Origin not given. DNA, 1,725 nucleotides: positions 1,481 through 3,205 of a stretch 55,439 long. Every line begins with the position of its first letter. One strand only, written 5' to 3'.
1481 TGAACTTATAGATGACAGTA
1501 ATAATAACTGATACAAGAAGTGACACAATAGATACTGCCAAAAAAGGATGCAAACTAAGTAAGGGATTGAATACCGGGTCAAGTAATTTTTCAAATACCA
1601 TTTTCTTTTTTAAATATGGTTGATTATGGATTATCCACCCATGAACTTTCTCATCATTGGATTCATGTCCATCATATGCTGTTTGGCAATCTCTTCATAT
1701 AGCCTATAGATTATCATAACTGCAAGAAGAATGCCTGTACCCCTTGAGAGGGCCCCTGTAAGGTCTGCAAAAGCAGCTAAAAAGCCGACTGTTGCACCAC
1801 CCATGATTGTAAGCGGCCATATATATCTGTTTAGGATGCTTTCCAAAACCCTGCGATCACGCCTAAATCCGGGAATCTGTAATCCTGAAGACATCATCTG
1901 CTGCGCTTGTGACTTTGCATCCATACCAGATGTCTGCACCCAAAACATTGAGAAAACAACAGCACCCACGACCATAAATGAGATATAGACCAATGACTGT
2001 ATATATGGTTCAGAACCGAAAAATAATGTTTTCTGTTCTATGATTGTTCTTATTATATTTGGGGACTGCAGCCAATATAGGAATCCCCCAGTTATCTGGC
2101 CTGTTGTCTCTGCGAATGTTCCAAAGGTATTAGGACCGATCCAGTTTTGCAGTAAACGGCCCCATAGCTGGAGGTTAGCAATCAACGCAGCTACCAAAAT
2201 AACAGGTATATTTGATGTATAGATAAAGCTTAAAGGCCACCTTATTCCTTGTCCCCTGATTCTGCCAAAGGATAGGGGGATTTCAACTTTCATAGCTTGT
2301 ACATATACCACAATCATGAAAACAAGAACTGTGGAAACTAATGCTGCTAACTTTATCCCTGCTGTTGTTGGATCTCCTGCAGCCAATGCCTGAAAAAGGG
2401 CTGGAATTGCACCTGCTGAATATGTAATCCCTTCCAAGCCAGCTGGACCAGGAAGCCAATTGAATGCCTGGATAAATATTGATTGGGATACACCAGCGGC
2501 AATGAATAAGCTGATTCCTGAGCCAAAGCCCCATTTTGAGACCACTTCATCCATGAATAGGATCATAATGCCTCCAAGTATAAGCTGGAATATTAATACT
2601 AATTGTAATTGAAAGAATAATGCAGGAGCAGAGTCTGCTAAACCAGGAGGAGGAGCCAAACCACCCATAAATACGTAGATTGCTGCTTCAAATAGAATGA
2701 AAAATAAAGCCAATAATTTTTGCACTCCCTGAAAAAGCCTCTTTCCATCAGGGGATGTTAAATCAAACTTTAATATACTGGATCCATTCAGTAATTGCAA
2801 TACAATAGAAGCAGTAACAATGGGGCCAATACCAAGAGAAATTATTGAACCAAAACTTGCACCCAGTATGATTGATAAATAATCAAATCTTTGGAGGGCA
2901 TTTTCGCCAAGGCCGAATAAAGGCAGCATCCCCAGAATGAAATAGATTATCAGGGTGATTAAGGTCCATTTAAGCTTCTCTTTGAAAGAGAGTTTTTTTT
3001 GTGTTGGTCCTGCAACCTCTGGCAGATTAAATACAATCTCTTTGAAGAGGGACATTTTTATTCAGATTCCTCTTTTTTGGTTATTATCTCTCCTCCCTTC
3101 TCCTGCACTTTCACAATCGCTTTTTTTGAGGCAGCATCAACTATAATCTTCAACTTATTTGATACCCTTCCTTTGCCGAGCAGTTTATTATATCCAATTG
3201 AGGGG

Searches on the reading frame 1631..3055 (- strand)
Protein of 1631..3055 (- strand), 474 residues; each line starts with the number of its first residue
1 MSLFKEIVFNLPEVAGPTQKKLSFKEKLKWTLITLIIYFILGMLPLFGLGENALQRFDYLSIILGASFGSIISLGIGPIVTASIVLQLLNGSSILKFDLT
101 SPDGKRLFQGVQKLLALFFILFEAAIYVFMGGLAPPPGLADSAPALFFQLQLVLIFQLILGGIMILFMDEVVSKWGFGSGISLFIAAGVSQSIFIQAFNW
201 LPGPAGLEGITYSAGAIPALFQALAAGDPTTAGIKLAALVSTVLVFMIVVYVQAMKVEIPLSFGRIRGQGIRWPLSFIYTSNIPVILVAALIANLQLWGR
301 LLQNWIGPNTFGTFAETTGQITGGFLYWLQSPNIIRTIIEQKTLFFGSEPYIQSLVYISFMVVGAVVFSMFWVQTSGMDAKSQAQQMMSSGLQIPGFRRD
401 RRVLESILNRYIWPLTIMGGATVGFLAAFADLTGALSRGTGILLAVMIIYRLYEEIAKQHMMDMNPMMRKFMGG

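Call 7: search_protein_families(library=pfam, proteins=[window:1631-3055:-], max_evalue=0.001)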
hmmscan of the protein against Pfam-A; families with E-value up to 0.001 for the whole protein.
window:1631-3055:- (474 aa): 1 family
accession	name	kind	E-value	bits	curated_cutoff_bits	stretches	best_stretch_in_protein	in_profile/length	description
PF00344.25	SecY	-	4.2e-65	220.5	32.2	1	70-453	1-306/306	SecY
